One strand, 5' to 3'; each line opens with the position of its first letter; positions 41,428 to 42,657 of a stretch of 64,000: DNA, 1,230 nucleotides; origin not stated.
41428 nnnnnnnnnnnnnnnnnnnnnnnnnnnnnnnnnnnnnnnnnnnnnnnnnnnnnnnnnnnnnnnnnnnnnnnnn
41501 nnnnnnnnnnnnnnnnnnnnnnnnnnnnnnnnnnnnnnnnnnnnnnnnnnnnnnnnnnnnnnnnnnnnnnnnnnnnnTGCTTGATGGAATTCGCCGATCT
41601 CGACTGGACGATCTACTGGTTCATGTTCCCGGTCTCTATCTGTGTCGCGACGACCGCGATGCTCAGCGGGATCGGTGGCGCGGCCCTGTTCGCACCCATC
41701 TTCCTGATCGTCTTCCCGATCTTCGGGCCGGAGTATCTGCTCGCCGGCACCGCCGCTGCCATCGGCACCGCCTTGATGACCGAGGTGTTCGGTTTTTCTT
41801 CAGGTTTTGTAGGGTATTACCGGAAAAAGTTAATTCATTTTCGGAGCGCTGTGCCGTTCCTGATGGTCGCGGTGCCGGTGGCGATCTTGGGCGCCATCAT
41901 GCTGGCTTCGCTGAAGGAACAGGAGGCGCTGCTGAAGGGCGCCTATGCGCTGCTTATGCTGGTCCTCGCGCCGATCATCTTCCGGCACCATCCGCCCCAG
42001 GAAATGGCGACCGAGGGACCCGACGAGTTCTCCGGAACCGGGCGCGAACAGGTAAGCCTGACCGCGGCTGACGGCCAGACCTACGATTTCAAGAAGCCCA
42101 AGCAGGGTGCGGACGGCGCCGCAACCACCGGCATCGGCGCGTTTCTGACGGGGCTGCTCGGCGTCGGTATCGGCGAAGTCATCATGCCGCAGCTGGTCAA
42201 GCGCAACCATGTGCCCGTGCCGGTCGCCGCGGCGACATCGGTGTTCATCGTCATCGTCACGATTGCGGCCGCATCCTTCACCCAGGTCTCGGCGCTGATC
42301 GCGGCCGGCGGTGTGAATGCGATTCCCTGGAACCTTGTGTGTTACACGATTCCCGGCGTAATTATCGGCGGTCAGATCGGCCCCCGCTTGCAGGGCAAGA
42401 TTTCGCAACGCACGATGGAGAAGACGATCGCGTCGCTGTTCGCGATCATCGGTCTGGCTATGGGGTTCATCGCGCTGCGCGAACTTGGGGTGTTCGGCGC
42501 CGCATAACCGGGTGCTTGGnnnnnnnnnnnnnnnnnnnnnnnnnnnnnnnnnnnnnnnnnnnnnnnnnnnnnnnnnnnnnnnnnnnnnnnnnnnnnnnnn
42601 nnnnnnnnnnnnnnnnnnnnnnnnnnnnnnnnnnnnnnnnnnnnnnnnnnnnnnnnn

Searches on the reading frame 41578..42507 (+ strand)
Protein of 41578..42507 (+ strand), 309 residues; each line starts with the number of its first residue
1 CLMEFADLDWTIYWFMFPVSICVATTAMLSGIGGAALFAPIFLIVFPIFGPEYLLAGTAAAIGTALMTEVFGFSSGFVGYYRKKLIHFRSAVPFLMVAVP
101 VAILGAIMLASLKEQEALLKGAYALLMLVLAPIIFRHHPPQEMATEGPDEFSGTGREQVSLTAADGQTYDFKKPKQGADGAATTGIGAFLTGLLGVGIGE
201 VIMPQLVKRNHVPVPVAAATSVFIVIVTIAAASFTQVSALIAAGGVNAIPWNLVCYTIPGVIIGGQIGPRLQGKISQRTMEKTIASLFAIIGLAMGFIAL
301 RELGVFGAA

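Call 3: search_protein_families(library=pfam, proteins=[window:41578-42507:+], max_evalue=0.1)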
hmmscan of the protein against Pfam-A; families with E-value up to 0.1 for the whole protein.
window:41578-42507:+ (309 aa): 1 family
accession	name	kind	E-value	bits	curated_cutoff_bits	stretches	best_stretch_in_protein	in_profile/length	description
PF01925.25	TauE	-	1.9e-33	116.5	32.6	1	17-295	2-237/237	Sulfite exporter TauE/SafE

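Call 4: search_protein_families(library=ncbifam, proteins=[window:41578-42507:+], max_evalue=0.1)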
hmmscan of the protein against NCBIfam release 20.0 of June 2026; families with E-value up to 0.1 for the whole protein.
window:41578-42507:+ (309 aa): 1 family
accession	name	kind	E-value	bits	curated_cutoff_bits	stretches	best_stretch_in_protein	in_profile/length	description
NF040961.1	MamO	equivalog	0.00031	19.2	800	1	65-295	414-647/648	magnetosome protein MamO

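Call 57: find_homologous_proteins(query=window:41578-42507:+, max_evalue=1e-20)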
Query window:41578-42507:+ (309 aa): 1547 proteins with E <= 1e-20 among 8000 candidates; the best 120 are listed.
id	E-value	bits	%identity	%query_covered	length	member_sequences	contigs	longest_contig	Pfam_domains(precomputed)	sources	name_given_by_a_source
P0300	9.6e-176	601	91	99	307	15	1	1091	PF01925.26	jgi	jgi:uncharacterized membrane protein YfcA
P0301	9.4e-175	598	91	99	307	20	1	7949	PF01925.26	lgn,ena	-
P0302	1.3e-171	588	89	99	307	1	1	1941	PF01925.26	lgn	-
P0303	1.2e-170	585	88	99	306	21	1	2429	PF01925.26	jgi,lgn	-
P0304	5.4e-169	579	90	99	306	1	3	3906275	PF01925.26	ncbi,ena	-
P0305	3.3e-168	577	89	98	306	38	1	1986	PF01925.26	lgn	-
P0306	6.4e-168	576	88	99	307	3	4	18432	PF01925.26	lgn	-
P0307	1.3e-167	575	87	99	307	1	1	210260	PF01925.26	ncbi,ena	-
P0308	6.3e-167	572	86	99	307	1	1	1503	PF01925.26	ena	-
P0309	1.9e-166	571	86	99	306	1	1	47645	PF01925.26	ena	-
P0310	2.2e-166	571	87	99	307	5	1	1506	PF01925.26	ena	-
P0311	2.8e-166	570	86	99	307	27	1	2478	PF01925.26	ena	-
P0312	4.5e-166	570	87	99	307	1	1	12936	PF01925.26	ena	-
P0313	1.9e-165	567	87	99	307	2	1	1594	PF01925.26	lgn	-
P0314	7.6e-165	566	87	99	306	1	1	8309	PF01925.26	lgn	-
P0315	1.1e-164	565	85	99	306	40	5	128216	PF01925.26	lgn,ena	-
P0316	1.8e-164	564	87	98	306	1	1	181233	PF01925.26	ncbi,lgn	-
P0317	3.7e-164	563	84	99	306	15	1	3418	PF01925.26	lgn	-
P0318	3.2e-160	550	85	97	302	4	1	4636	PF01925.26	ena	-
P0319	3.3e-158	544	82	99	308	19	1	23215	PF01925.26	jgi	jgi:uncharacterized membrane protein YfcA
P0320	5.3e-156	536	85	99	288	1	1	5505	PF01925.26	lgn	-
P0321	1.4e-152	525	82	99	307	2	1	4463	PF01925.26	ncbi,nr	ncbi:MAG TPA: hypothetical protein DIT35_04125 [Rhodospirillaceae bacterium]|nr:hypothetical protein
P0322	3.1e-151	521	78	97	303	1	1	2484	PF01925.26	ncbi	-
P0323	2.2e-143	495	75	97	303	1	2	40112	PF01925.26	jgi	jgi:uncharacterized membrane protein YfcA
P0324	1.5e-139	483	76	97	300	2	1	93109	PF01925.26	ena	-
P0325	2.0e-137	475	73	98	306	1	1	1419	PF01925.26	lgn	-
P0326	1.8e-133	462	74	97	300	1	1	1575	PF01925.26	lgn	-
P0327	1.9e-133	462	75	97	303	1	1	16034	PF01925.26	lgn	-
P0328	8.3e-133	460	75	97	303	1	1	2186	PF01925.26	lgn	-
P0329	8.5e-133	460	72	97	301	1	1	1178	PF01925.26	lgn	-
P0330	1.1e-132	460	75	97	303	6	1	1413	PF01925.26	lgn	-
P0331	3.2e-132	458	72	97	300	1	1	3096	PF01925.26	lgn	-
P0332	4.1e-132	458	73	95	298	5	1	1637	PF01925.26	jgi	jgi:hypothetical protein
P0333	4.8e-132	458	74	97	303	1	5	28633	PF01925.26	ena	-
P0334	6.1e-132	457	73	97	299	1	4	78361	PF01925.26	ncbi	-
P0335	1.5e-131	456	72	97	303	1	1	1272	PF01925.26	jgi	jgi:uncharacterized membrane protein YfcA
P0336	2.8e-131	455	73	97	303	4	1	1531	PF01925.26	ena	-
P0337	3.5e-131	455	73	95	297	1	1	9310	PF01925.26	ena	-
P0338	4.4e-131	455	74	97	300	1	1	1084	PF01925.26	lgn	-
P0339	4.7e-131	455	72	97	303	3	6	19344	PF01925.26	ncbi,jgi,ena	jgi:hypothetical protein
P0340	5.2e-131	454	71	98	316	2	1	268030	PF01925.26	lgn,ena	-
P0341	5.6e-131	454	73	97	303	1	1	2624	PF01925.26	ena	-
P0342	6.1e-131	454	74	97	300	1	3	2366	PF01925.26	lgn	-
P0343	1.0e-130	453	72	97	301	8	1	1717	PF01925.26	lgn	-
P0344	1.3e-130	453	71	97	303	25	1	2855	PF01925.26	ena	-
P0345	1.3e-130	453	73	97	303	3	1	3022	PF01925.26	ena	-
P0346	1.4e-130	453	74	95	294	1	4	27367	PF01925.26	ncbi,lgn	-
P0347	1.5e-130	453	73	96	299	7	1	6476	PF01925.26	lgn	-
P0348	1.6e-130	453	72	97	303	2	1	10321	PF01925.26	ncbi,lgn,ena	-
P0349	1.6e-130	453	72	97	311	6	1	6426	PF01925.26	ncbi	-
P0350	1.8e-130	453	70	97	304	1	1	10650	PF01925.26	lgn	-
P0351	2.0e-130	453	71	97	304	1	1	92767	PF01925.26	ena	-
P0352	2.4e-130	452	72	97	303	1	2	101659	PF01925.26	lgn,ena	-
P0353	3.4e-130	452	73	95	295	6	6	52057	PF01925.26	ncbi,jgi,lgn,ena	ncbi:MAG: sulfite exporter TauE/SafE family protein [Alphaproteobacteria bacterium]|jgi:uncharacteri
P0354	3.6e-130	452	73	97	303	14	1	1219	PF01925.26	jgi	jgi:uncharacterized membrane protein YfcA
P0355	4.2e-130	451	72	97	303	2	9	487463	PF01925.26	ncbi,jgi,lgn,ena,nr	ncbi:MAG: hypothetical protein CMM38_07985 [Rhodospirillaceae bacterium]|nr:hypothetical protein [Rh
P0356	5.0e-130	451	72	97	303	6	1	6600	PF01925.26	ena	-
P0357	6.3e-130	451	72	95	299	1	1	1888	PF01925.26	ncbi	-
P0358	7.9e-130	451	72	97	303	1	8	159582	PF01925.26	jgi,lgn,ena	-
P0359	8.4e-130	450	73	95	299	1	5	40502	PF01925.26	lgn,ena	-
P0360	9.7e-130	450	72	96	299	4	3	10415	PF01925.26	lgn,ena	-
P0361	9.8e-130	450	71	97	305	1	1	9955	PF01925.26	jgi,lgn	-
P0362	9.8e-130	450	73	97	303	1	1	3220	PF01925.26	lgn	-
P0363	1.1e-129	450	70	97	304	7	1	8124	PF01925.26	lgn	-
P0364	1.2e-129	450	69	97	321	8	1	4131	PF01925.26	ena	-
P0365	1.3e-129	450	69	97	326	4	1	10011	PF01925.26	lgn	-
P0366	1.3e-129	450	72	97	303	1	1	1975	PF01925.26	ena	-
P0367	1.4e-129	450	71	97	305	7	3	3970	PF01925.26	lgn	-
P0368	3.0e-129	449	68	97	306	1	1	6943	PF01925.26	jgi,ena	jgi:uncharacterized protein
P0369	3.6e-129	448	74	95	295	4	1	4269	PF01925.26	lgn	-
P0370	3.7e-129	448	70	95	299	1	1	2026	PF01925.26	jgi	-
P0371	3.8e-129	448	72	97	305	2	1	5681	PF01925.26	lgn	-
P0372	3.8e-129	448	72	96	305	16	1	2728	PF01925.26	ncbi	ncbi:MAG: sulfite exporter TauE/SafE family protein [Alphaproteobacteria bacterium]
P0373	3.9e-129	448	72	97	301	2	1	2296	PF01925.26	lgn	-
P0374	4.5e-129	448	69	97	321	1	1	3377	PF01925.26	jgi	jgi:uncharacterized membrane protein YfcA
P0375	5.4e-129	448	72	97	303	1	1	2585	PF01925.26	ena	-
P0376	6.9e-129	447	72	96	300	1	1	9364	PF01925.26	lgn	-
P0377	8.2e-129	447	71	96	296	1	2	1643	PF01925.26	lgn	-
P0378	1.1e-128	447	73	95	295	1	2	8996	PF01925.26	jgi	jgi:uncharacterized membrane protein YfcA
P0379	1.2e-128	447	74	95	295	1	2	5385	PF01925.26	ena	-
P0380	1.2e-128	447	72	95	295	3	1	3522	PF01925.26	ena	-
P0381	1.2e-128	447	70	97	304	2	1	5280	PF01925.26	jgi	jgi:uncharacterized membrane protein YfcA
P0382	1.6e-128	446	73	95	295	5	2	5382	PF01925.26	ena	-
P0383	1.6e-128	446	70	97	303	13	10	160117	PF01925.26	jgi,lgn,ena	jgi:uncharacterized membrane protein YfcA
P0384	1.8e-128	446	72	97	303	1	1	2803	PF01925.26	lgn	-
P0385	1.8e-128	446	74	95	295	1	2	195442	PF01925.26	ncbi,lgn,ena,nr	ncbi:MAG: TSUP family transporter [Alphaproteobacteria bacterium]|nr:TSUP family transporter [Alphap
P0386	2.2e-128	446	68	97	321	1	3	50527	PF01925.26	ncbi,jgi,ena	-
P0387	2.2e-128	446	68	97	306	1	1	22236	PF01925.26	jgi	jgi:uncharacterized protein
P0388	2.3e-128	446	68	97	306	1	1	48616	PF01925.26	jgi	jgi:uncharacterized protein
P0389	2.6e-128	446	70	97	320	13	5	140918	PF01925.26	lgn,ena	-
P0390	2.6e-128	446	71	97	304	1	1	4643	PF01925.26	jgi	jgi:uncharacterized membrane protein YfcA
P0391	3.2e-128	445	68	97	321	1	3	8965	PF01925.26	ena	-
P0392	3.7e-128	445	73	95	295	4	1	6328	PF01925.26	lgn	-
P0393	4.1e-128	445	74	95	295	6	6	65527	PF01925.26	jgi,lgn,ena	-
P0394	4.3e-128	445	70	97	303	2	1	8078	PF01925.26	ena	-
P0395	5.0e-128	445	67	97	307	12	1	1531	PF01925.26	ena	-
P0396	5.4e-128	445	69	96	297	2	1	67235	PF01925.26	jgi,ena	jgi:uncharacterized protein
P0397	5.9e-128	444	71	97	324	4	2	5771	PF01925.26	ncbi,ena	-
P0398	6.6e-128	444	68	97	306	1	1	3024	PF01925.26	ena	-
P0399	8.2e-128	444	69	96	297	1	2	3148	PF01925.26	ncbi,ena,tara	tara:strand:- start:405 stop:1298 length:894 start_codon:yes stop_codon:yes gene_type:complete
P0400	1.2e-127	443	73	95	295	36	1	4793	PF01925.26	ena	-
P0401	1.7e-127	443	67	97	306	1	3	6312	PF01925.26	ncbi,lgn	-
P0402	2.7e-127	442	69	96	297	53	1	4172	PF01925.26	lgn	-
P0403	3.1e-127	442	72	95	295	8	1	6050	PF01925.26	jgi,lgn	jgi:uncharacterized membrane protein YfcA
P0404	3.1e-127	442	70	97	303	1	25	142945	PF01925.26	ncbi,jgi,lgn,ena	jgi:uncharacterized membrane protein YfcA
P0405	3.4e-127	442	70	97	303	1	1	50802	PF01925.26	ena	-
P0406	3.4e-127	442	67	97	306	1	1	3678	PF01925.26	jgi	jgi:uncharacterized membrane protein YfcA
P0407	4.6e-127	441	68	96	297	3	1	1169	PF01925.26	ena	-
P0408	4.8e-127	441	67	97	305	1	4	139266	PF01925.26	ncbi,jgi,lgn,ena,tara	tara:strand:+ start:146 stop:1063 length:918 start_codon:yes stop_codon:yes gene_type:complete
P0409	5.3e-127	441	69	96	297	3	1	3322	PF01925.26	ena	-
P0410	5.7e-127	441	71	95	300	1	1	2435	PF01925.26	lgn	-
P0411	7.0e-127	441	72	95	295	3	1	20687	PF01925.26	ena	-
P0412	8.2e-127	441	72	95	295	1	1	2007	PF01925.26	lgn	-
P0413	8.6e-127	441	71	97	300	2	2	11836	PF01925.26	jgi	jgi:hypothetical protein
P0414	2.1e-126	439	72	95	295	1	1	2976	PF01925.26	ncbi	-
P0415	2.3e-126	439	71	95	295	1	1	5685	PF01925.26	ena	-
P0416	2.3e-126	439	67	97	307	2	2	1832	PF01925.26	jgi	jgi:uncharacterized membrane protein YfcA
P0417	2.4e-126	439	73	95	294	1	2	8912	PF01925.26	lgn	-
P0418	2.8e-126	439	68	96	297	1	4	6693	PF01925.26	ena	-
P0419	2.9e-126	439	71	96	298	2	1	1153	PF01925.26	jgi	jgi:uncharacterized protein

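Call 58: find_encoding_contigs(protein=P0355, flank=4000, max_places=2)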
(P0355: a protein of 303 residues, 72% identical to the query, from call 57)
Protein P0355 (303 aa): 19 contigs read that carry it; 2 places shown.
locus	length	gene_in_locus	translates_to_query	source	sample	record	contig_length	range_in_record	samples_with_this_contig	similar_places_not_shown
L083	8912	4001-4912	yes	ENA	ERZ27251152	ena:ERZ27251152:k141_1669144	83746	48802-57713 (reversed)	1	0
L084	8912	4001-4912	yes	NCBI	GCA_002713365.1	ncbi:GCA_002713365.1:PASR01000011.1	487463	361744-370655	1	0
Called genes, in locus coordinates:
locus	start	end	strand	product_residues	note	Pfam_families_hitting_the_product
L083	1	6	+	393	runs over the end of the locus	PF02771:Acyl-CoA_dh_N, PF02770:Acyl-CoA_dh_M, PF00441:Acyl-CoA_dh_1, PF08028:Acyl-CoA_dh_2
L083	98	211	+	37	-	-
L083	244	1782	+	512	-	PF00501:AMP-binding, PF13193:AMP-binding_C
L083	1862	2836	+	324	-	PF00135:COesterase (faint), PF20434:BD-FAE, PF07859:Abhydrolase_3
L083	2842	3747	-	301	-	PF00106:adh_short, PF08659:KR, PF13561:adh_short_C2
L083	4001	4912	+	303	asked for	PF01925:TauE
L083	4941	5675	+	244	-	-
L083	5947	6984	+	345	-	PF00005:ABC_tran, PF13304:AAA_21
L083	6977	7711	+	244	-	PF12730:ABC2_membrane_4 (weak), PF13346:ABC2_membrane_5 (weak), PF12679:ABC2_membrane_2, PF12698:ABC2_membrane_3 (weak), PF03379:CcmB (weak)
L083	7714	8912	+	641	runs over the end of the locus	PF23357:DUF7088, PF09822:ABC_transp_aux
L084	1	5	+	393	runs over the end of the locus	PF02771:Acyl-CoA_dh_N, PF02770:Acyl-CoA_dh_M, PF00441:Acyl-CoA_dh_1, PF08028:Acyl-CoA_dh_2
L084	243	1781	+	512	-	PF00501:AMP-binding, PF13193:AMP-binding_C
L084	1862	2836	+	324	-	PF00135:COesterase (faint), PF20434:BD-FAE, PF07859:Abhydrolase_3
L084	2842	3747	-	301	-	PF00106:adh_short, PF08659:KR, PF13561:adh_short_C2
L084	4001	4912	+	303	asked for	PF01925:TauE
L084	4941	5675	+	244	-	-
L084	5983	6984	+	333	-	PF00005:ABC_tran, PF13304:AAA_21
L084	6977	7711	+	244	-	PF12730:ABC2_membrane_4 (weak), PF13346:ABC2_membrane_5 (weak), PF12679:ABC2_membrane_2, PF12698:ABC2_membrane_3 (weak), PF03379:CcmB (weak)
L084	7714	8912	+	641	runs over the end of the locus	PF23357:DUF7088, PF09822:ABC_transp_aux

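Call 59: find_encoding_contigs(protein=P0385, flank=4000, max_places=2)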
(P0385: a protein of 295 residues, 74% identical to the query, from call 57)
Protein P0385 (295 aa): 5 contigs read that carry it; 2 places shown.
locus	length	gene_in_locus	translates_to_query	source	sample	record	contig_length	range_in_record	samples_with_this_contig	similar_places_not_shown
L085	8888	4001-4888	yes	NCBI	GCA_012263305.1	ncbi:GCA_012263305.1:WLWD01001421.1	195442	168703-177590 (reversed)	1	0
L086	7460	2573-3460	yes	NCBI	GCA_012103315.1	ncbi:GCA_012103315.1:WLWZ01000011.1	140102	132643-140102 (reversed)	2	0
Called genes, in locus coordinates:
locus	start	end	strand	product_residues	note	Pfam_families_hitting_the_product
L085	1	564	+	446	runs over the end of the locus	PF01425:Amidase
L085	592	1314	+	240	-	PF01841:Transglut_core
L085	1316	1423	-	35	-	-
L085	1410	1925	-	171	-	PF02441:Flavoprotein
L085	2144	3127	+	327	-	PF03734:YkuD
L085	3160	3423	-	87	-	PF11839:Alanine_zipper (weak)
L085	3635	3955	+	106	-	PF08755:YccV-like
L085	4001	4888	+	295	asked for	PF01925:TauE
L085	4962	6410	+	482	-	PF00483:NTP_transferase, PF12804:NTP_transf_3 (weak), PF22640:ManC_GMP_beta-helix, PF01050:MannoseP_isomer, PF07883:Cupin_2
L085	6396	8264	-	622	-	PF00009:GTP_EFTU, PF01926:MMR_HSR1 (faint), PF13238:AAA_18 (faint), PF22594:GTP-eEF1A_C (weak), PF01583:APS_kinase, PF13671:AAA_33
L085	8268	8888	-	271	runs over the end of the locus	PF01507:PAPS_reduct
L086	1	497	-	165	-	PF02441:Flavoprotein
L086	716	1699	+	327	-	PF03734:YkuD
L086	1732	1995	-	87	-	PF11839:Alanine_zipper (weak)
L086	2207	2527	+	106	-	PF08755:YccV-like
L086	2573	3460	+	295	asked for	PF01925:TauE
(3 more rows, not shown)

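Call 60: find_encoding_contigs(protein=P0408, flank=4000, max_places=2)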
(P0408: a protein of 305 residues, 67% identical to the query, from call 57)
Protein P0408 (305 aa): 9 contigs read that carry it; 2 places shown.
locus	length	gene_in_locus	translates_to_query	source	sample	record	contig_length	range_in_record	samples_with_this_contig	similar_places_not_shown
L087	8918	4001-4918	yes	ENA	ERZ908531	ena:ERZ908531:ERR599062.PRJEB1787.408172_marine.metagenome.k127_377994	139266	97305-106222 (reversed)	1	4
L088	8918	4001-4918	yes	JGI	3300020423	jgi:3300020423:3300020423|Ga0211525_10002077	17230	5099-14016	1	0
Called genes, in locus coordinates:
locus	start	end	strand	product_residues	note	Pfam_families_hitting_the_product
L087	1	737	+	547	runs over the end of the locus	PF25917:BSH_RND, PF25954:Beta-barrel_RND_2, PF25990:Beta-barrel_YknX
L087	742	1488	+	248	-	PF02463:SMC_N (faint), PF00005:ABC_tran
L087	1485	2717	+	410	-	PF12704:MacB_PCD, PF02687:FtsX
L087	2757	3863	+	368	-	PF08240:ADH_N, PF00107:ADH_zinc_N, PF13602:ADH_zinc_N_2 (weak)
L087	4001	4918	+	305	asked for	PF01925:TauE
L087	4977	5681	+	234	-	PF00072:Response_reg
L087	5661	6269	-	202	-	-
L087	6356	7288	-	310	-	PF00903:Glyoxalase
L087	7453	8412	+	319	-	PF04055:Radical_SAM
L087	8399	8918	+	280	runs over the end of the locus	PF12850:Metallophos_2 (weak)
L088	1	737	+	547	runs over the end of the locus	PF25917:BSH_RND, PF25954:Beta-barrel_RND_2, PF25990:Beta-barrel_YknX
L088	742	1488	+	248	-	PF02463:SMC_N (faint), PF00005:ABC_tran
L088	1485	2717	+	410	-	PF12704:MacB_PCD, PF02687:FtsX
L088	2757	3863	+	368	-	PF08240:ADH_N, PF00107:ADH_zinc_N, PF13602:ADH_zinc_N_2 (weak)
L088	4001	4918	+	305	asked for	PF01925:TauE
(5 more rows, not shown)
